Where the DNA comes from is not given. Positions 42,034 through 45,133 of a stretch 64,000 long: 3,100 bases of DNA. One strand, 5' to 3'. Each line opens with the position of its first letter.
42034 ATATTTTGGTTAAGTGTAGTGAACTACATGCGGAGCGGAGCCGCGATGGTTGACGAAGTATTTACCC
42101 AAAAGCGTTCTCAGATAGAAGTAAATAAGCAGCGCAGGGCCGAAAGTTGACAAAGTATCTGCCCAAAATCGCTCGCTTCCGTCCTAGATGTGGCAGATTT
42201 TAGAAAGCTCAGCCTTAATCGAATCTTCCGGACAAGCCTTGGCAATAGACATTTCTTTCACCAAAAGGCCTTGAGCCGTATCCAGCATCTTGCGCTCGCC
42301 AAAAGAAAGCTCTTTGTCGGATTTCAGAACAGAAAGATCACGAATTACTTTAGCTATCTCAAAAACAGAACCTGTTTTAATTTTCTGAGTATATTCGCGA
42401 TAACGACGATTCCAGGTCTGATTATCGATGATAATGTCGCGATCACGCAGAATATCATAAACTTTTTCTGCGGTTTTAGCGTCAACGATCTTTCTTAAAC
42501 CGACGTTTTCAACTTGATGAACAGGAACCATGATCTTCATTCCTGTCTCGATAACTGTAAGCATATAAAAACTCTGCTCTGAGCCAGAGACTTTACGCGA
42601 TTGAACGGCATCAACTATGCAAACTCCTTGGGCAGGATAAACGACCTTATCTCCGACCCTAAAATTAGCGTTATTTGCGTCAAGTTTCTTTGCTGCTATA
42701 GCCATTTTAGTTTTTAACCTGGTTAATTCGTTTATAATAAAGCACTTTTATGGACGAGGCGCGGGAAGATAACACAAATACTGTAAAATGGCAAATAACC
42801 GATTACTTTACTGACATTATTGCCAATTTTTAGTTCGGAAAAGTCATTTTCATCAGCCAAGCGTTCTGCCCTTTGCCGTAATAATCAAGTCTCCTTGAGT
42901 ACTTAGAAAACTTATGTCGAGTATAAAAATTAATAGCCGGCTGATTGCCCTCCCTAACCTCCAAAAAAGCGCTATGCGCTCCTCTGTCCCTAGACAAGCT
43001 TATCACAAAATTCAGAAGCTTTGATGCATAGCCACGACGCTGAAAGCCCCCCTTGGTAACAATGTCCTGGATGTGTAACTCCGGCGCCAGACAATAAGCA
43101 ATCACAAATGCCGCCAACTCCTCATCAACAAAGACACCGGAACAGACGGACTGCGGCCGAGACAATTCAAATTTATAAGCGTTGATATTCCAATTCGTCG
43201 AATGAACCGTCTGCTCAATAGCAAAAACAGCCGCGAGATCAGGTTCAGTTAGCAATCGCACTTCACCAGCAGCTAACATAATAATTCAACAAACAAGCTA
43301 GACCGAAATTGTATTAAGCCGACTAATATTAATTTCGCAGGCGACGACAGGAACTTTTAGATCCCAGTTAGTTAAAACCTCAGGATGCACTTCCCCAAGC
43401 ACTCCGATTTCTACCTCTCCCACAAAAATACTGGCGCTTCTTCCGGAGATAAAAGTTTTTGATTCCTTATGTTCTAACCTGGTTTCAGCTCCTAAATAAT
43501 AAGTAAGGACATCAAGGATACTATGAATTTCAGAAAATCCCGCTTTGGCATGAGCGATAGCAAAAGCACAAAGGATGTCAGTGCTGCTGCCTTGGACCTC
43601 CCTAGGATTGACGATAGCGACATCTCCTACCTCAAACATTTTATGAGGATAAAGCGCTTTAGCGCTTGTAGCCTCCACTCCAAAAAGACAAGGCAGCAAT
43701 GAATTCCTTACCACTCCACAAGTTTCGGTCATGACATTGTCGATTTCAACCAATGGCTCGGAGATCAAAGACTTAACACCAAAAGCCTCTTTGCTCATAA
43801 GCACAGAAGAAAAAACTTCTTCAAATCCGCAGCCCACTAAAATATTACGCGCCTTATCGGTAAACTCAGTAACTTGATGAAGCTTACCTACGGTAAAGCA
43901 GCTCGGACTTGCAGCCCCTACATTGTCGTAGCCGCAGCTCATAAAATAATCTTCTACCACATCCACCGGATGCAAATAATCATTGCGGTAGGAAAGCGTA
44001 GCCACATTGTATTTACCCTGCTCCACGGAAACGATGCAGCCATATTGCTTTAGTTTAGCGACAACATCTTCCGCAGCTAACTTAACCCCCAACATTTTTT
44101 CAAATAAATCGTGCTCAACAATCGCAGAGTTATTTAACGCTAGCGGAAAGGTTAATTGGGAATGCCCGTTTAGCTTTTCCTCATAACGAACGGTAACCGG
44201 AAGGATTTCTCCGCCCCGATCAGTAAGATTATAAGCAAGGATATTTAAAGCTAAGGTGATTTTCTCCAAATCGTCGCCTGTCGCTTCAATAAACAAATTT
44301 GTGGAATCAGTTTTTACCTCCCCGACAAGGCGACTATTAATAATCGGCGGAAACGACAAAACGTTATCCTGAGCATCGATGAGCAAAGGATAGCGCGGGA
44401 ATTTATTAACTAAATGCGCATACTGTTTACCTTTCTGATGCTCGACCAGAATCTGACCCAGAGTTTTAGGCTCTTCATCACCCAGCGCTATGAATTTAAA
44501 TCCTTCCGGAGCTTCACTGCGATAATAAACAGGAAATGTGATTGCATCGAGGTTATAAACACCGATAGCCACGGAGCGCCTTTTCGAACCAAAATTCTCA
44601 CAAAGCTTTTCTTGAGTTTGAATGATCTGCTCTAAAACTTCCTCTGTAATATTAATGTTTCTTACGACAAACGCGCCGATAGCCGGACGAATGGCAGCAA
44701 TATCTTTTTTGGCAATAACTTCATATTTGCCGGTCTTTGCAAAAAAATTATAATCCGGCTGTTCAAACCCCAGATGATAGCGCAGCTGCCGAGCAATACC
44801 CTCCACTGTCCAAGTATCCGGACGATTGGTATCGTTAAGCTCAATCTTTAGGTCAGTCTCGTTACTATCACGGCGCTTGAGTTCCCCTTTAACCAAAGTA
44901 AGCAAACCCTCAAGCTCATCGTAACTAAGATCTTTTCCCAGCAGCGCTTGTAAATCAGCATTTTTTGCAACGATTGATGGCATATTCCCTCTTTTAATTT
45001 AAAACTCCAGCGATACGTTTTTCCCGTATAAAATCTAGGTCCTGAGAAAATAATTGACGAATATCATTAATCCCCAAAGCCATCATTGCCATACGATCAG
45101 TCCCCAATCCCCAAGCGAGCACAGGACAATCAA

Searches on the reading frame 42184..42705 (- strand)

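Call 70: search_protein_families(library=pfam, proteins=[window:42184-42705:-], max_evalue=0.00001)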
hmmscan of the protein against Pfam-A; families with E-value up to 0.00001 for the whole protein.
window:42184-42705:- (173 aa): 2 families
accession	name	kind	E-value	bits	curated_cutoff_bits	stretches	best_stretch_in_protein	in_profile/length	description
PF21095.3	CarD_C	-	3e-30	104.5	23.1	1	81-167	1-86/87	CarD, C-terminal domain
PF02559.22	CarD_TRCF_RID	-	1.3e-16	60.9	23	1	15-74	1-57/57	CarD-like/TRCF RID domain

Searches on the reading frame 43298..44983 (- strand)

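Call 70: search_protein_families(library=pfam, proteins=[window:43298-44983:-], max_evalue=0.00001)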
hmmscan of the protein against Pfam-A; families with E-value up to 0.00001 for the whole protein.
window:43298-44983:- (561 aa): 2 families
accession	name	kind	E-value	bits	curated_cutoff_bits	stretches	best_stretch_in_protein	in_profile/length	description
PF17759.6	tRNA_synthFbeta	-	2.3e-33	115.9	22.4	1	364-553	11-214/214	Phenylalanyl tRNA synthetase beta chain CLM domain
PF03484.21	B5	-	1.4e-11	44.8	28.6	1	290-352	4-67/67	tRNA synthetase B5 domain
